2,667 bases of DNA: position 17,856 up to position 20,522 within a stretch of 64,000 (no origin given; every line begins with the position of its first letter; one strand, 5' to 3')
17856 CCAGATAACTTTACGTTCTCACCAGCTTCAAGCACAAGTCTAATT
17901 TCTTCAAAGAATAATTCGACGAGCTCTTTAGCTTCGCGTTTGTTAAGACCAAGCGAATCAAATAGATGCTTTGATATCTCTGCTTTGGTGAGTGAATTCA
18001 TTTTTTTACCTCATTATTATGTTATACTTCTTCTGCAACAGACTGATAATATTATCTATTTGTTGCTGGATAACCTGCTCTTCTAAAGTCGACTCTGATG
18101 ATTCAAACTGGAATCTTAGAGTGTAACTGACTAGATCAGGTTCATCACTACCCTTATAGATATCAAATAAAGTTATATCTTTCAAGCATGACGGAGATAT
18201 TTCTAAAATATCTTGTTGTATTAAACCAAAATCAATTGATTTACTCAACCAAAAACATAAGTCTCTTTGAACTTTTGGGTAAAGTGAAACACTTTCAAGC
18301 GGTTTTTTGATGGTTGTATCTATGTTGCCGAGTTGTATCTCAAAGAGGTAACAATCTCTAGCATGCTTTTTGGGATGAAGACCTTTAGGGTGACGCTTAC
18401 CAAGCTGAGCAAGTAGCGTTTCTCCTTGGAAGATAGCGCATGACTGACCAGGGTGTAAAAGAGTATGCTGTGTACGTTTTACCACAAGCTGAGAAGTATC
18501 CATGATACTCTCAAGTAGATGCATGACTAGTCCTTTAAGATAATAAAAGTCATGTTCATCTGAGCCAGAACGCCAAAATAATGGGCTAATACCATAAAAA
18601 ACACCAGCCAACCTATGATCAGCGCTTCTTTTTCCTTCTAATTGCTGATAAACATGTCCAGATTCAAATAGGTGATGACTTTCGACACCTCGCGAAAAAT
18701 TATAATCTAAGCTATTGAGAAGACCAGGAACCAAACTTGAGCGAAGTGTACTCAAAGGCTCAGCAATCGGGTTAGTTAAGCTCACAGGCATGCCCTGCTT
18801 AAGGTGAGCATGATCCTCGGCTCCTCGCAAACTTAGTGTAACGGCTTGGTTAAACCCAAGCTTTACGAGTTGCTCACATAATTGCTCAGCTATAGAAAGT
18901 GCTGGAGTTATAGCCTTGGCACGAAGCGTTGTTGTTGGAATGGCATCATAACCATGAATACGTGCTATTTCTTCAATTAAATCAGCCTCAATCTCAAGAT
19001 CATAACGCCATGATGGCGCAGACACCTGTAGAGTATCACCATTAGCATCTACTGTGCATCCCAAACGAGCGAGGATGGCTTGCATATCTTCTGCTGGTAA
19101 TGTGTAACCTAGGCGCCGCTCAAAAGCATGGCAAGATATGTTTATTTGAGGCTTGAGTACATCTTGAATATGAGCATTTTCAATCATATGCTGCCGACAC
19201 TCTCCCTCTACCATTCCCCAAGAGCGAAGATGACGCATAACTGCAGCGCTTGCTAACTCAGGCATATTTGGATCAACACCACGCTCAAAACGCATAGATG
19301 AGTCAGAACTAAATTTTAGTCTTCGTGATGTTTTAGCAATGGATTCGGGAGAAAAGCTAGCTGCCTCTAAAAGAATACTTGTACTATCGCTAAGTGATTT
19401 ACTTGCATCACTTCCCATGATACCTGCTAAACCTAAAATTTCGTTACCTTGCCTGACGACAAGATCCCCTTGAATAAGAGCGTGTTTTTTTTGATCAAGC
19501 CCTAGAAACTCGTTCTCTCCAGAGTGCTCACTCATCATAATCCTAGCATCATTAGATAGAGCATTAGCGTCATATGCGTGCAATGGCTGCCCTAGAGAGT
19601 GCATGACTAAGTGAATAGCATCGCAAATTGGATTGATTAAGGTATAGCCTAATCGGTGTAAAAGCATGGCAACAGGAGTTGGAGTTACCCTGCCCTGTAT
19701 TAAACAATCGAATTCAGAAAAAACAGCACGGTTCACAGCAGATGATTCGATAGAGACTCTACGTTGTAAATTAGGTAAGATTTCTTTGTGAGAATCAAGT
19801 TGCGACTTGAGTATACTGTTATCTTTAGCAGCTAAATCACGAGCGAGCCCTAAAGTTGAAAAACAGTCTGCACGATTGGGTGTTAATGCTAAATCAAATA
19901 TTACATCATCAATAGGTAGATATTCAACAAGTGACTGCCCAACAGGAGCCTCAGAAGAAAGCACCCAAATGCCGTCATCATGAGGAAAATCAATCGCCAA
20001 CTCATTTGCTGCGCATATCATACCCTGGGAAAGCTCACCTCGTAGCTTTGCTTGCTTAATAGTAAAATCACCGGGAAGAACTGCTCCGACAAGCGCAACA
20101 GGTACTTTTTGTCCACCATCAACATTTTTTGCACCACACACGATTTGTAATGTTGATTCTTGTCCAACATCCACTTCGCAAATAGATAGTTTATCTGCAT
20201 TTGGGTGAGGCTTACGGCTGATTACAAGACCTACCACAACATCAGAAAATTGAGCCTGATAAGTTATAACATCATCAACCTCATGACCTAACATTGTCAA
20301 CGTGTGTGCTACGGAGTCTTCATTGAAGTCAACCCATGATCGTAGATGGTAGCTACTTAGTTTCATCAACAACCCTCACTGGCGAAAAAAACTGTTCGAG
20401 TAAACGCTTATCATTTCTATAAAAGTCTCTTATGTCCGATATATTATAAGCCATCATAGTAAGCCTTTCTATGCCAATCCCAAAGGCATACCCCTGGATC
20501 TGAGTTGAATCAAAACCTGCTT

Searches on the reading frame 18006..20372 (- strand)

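Call 30: search_protein_families(library=ncbifam, max_evalue=1e-10, proteins=[window:18006-20372:-])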
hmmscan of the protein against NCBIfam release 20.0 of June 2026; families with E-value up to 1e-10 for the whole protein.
window:18006-20372:- (788 aa): 6 families
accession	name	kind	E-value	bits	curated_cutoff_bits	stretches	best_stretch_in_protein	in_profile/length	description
TIGR00472.1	pheT_bact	equivalog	2e-204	681.2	402.65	1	3-788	1-798/798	phenylalanine--tRNA ligase subunit beta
NF001882.0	PRK00629.5-4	equivalog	7.3e-63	213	527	1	18-726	20-685/725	phenylalanine--tRNA ligase subunit beta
NF045760.1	YtpR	equivalog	1.2e-37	129.5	100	1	32-148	70-185/185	YtpR family tRNA-binding protein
NF001879.0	PRK00629.5-1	equivalog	2e-18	66.3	840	1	14-182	15-185/718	phenylalanine--tRNA ligase subunit beta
TIGR00471.1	pheT_arch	equivalog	4.7e-18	65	282.65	1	397-680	267-546/551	phenylalanine--tRNA ligase subunit beta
NF045867.1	PheT_Nterm_rel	equivalog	2.7e-14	53.5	120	1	42-127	86-170/171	TyrS-associated PheT N-terminal domain-related protein TapR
